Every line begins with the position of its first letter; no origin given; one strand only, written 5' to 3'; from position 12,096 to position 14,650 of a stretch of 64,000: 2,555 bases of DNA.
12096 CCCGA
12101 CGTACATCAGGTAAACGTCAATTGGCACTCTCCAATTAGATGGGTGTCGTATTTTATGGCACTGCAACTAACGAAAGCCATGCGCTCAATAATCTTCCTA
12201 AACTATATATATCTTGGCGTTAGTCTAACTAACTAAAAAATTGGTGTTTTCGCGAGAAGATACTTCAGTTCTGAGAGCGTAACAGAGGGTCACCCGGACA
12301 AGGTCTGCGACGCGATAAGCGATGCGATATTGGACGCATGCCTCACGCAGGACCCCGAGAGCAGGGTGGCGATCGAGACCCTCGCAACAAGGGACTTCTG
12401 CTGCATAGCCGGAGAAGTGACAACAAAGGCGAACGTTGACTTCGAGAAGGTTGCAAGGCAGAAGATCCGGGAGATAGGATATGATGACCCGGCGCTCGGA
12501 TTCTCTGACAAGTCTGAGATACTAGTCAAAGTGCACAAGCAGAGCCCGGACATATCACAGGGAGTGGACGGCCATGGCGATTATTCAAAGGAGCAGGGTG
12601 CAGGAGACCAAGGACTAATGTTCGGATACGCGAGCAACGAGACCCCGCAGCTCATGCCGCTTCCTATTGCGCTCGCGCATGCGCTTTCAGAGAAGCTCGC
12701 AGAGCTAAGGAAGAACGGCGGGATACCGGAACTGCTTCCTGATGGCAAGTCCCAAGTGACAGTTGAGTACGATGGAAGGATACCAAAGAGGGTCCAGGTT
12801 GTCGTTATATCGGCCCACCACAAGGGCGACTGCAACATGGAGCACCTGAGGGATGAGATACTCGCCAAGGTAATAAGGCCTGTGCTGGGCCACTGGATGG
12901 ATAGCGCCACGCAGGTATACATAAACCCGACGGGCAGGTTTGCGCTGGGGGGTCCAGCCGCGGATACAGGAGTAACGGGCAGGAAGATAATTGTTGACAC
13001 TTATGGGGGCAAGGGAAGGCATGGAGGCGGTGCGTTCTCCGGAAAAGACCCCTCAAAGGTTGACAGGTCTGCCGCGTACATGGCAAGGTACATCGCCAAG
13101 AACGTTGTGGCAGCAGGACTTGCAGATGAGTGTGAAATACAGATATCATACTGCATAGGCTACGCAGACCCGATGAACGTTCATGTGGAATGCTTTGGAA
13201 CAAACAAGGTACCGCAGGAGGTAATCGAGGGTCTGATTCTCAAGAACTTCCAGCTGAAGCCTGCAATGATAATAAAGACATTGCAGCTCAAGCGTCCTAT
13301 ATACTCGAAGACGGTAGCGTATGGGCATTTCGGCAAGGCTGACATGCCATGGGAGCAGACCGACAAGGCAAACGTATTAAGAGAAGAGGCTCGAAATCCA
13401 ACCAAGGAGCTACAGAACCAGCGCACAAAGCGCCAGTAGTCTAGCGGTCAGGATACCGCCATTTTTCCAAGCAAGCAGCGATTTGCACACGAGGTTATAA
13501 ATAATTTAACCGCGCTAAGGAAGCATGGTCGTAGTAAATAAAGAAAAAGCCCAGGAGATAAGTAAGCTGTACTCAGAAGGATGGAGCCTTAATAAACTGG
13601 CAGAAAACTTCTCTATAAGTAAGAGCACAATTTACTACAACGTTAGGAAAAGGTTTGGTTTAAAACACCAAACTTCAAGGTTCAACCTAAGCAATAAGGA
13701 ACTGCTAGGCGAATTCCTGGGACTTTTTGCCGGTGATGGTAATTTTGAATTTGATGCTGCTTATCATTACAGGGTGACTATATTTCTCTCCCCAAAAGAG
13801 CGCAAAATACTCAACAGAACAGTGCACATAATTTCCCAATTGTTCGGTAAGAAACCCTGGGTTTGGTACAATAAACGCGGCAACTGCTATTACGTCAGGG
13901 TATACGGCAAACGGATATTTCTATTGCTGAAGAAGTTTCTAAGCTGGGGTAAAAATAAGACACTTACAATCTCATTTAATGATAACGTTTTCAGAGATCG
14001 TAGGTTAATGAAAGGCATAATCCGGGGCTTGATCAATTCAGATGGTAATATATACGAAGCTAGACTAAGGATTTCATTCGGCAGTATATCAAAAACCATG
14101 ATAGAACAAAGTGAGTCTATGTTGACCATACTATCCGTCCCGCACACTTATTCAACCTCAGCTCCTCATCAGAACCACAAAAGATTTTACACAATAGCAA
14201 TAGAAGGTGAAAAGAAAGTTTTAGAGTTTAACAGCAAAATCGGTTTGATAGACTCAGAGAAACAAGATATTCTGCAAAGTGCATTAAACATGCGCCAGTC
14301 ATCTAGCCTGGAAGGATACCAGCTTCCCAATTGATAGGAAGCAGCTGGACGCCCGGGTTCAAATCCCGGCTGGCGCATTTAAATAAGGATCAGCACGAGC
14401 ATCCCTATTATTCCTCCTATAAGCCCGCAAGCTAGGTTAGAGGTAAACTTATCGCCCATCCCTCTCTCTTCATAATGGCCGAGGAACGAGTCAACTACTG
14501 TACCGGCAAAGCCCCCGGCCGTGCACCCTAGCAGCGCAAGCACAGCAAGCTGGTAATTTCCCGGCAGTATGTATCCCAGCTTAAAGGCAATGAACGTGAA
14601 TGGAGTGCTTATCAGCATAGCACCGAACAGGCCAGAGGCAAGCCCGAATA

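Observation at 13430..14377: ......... homing-endonuclease gene lodged between a decayed 5' tRNA-Gly half and an intact tRNA-Gly whose 5' half lies inside the endonuclease ORF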

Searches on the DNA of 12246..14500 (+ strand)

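Call 5: search_rna_families(source=window, start=13300, end=14500, threshold=evalue, max_evalue=10, show_alignments=5)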
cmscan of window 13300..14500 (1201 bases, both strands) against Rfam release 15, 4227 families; matches with E-value up to 10: 4.
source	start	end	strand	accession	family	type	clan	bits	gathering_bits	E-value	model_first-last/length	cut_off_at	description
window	14292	14377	+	RF00005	tRNA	Gene; tRNA;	CL00001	47.4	29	1e-08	1-71/71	no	tRNA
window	14292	14378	-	RF04354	Plastid-ycf2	Cis-reg;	-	19.9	65.7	0.39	1-75/75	no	Plastid-ycf2 5UTR RNA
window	14341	14376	+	RF01684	mascRNA-menRNA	Gene;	-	17.2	42.5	2.2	1-56/56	no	MALAT1-associated small cytoplasmic RNA/MEN beta RNA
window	14153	14198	-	RF01125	sR4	Gene; snRNA; snoRNA; CD-box;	-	13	50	5.2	1-56/56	no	Small nucleolar RNA sR4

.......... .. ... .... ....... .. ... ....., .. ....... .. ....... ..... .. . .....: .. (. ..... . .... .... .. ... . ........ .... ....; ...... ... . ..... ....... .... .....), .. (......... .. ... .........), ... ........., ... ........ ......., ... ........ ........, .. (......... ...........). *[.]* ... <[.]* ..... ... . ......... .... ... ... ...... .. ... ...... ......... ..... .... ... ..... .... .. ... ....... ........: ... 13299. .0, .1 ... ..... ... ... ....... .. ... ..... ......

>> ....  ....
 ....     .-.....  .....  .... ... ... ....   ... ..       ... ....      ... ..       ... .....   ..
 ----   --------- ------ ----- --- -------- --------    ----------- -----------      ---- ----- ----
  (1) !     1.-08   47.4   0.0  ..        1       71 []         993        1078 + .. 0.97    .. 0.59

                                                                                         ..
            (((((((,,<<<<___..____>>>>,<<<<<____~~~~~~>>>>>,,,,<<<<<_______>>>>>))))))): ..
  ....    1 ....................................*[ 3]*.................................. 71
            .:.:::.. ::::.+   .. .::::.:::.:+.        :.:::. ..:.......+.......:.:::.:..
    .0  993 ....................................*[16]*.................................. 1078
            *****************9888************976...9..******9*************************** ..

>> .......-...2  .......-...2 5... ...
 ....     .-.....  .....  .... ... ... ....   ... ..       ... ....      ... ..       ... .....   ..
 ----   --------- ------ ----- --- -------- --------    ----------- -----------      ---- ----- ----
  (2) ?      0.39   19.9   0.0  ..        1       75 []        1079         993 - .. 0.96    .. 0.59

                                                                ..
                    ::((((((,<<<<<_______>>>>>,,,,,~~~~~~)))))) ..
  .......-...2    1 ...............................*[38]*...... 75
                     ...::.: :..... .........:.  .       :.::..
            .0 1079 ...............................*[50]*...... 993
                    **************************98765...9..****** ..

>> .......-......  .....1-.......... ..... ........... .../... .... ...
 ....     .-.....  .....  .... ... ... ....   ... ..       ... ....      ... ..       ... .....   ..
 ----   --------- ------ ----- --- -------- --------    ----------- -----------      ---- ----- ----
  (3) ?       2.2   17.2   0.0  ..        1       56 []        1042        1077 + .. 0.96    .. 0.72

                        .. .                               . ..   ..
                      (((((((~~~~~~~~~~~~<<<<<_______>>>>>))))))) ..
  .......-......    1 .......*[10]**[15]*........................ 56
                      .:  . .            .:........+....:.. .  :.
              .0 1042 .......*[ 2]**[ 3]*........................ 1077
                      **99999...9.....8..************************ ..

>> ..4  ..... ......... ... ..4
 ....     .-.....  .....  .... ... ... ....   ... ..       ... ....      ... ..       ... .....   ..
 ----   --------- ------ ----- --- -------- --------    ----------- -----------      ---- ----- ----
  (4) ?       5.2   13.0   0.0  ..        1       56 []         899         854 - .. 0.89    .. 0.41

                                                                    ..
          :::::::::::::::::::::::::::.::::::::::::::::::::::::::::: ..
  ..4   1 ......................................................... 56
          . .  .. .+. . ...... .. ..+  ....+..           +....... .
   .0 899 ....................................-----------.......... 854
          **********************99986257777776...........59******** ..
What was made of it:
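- Checked: No 3' partner follows: Rfam finds nothing there even at E<=10 (call 5).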

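Call 14: search_rna_families(sources=[L001, L003, L006, L007, L008], threshold=gathering, show_alignments=6)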
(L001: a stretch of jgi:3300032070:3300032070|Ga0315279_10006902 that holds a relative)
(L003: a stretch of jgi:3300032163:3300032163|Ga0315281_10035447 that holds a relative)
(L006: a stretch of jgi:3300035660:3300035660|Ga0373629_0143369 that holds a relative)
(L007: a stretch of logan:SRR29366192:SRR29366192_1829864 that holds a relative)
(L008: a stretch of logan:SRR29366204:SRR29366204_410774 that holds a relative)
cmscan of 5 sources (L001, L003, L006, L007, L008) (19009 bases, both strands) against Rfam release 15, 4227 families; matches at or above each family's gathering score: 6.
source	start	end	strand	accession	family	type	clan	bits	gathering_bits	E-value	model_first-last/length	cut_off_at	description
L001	5681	5767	+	RF00005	tRNA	Gene; tRNA;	CL00001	50.7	29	1.9e-08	1-71/71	no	tRNA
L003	1302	1388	+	RF00005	tRNA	Gene; tRNA;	CL00001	50.7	29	1.9e-08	1-71/71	no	tRNA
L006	950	1036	+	RF00005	tRNA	Gene; tRNA;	CL00001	50.7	29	1.9e-08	1-71/71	no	tRNA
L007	1181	1267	+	RF00005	tRNA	Gene; tRNA;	CL00001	45.5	29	5e-07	1-71/71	no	tRNA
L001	3495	3653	+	RF00005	tRNA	Gene; tRNA;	CL00001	42.5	29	3.5e-06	1-71/71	no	tRNA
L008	1181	1261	+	RF00005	tRNA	Gene; tRNA;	CL00001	31.5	29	0.0037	1-65/71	3'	tRNA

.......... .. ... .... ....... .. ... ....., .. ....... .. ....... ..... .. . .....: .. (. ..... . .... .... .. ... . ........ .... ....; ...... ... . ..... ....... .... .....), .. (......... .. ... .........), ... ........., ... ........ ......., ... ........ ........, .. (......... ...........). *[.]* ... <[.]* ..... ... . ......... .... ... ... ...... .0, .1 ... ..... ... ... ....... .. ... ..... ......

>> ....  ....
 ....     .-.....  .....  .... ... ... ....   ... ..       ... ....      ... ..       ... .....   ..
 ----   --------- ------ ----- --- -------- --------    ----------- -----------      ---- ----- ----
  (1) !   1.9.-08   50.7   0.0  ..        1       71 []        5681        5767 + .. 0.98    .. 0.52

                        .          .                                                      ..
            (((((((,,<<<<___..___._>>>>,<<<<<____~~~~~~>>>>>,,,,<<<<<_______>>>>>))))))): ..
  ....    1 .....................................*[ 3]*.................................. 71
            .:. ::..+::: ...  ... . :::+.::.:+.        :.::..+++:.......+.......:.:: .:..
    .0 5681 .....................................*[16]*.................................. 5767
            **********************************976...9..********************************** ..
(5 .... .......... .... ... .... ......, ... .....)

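Call 21: search_rna_families(sources=[L009, L010, L011], threshold=gathering, show_alignments=6)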
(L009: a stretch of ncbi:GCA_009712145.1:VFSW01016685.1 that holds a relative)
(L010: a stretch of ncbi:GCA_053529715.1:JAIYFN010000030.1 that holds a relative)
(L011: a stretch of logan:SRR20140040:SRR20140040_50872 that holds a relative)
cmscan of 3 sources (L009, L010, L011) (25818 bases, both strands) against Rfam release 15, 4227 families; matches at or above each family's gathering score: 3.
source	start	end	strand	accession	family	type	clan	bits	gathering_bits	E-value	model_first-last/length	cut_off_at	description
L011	4840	4927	+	RF00005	tRNA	Gene; tRNA;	CL00001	58.3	29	2.1e-10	1-71/71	no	tRNA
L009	1334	1429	+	RF00005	tRNA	Gene; tRNA;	CL00001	52.1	29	1.1e-08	1-71/71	no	tRNA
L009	4786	4870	+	RF00005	tRNA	Gene; tRNA;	CL00001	48.3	29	1.2e-07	1-71/71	no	tRNA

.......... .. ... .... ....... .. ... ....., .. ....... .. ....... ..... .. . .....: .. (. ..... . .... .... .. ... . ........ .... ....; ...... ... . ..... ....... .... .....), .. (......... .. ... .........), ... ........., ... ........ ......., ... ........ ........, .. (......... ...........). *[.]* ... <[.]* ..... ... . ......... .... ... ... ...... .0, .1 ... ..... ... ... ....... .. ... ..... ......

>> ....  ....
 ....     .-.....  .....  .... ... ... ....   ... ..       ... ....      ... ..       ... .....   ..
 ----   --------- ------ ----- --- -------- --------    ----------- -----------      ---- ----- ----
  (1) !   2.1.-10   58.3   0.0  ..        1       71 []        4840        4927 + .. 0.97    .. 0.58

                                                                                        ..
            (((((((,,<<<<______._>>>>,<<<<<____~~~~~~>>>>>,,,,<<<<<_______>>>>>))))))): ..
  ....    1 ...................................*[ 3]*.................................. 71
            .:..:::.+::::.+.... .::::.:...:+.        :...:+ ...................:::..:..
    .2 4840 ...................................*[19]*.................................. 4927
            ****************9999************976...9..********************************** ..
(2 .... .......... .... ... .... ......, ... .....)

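Call 45: search_rna_families(sources=[L049, L052, L055], threshold=gathering, show_alignments=4)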
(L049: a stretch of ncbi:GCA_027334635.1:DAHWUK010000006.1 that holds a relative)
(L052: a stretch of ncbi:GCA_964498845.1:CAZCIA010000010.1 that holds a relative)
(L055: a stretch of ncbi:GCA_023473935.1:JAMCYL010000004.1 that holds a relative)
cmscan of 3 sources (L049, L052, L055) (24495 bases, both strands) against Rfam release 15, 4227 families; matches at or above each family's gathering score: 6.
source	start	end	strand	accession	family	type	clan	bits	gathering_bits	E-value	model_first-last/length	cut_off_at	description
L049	824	898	+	RF00005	tRNA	Gene; tRNA;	CL00001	62.4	29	1.5e-11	1-71/71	no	tRNA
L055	4652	4724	+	RF00005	tRNA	Gene; tRNA;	CL00001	62.3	29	1.6e-11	1-71/71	no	tRNA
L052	4655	4728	+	RF00005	tRNA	Gene; tRNA;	CL00001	60.9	29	3.7e-11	1-71/71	no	tRNA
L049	5710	5783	+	RF00005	tRNA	Gene; tRNA;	CL00001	59.3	29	1.1e-10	1-71/71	no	tRNA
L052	797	883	+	RF00005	tRNA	Gene; tRNA;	CL00001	52.3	29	8.7e-09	1-71/71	no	tRNA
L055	798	884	+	RF00005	tRNA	Gene; tRNA;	CL00001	52.3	29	8.7e-09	1-71/71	no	tRNA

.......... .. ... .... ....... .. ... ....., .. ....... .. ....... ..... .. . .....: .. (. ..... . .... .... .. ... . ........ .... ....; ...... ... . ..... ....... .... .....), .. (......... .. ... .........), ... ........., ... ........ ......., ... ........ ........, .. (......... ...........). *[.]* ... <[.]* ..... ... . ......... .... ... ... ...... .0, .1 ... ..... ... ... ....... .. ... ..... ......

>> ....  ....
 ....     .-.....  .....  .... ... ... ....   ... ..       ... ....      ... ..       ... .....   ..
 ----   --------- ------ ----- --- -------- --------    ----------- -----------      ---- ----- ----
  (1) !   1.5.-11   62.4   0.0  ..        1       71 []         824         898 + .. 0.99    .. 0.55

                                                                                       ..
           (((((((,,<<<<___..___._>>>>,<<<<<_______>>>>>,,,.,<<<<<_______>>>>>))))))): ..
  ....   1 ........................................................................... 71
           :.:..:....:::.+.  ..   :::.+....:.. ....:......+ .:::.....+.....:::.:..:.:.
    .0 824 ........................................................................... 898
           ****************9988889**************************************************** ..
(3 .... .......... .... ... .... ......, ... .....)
